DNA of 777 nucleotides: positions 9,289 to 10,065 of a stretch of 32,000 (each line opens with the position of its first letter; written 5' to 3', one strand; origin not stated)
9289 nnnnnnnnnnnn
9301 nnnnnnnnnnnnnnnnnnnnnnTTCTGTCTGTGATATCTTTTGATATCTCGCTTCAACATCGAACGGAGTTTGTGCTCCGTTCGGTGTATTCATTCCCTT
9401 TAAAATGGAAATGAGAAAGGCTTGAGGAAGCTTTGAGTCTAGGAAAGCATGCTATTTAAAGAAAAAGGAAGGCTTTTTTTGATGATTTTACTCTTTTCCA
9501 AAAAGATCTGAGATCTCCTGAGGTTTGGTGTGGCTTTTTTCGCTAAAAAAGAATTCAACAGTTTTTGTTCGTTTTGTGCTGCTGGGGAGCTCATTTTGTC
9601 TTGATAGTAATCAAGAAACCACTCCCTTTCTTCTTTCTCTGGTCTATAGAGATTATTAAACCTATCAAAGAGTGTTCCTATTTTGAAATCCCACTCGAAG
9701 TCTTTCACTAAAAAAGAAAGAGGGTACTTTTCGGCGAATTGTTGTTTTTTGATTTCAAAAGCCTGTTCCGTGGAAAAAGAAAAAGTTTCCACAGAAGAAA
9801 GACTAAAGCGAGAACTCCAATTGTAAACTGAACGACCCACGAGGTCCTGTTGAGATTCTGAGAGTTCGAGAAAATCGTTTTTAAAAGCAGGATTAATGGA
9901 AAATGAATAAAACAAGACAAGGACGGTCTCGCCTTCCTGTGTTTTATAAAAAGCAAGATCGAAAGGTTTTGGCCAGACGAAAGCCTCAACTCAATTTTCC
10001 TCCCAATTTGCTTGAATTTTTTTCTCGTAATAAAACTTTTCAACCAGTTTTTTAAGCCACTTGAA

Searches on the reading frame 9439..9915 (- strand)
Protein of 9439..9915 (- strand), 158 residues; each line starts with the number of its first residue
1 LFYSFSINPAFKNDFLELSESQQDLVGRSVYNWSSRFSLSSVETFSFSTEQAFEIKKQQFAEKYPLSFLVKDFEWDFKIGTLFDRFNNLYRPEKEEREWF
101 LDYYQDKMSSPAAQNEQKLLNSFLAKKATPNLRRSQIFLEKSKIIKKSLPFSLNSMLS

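Call 7: search_protein_families(library=pfam, proteins=[window:9439-9915:-], max_evalue=1)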
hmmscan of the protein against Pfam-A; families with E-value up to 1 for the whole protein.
window:9439-9915:- (158 aa): 1 family
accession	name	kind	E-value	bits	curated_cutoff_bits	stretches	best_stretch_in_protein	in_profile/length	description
PF12891.13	Glyco_hydro_44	-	0.12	12.7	25.1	1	92-123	184-215/223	Glycoside hydrolase family 44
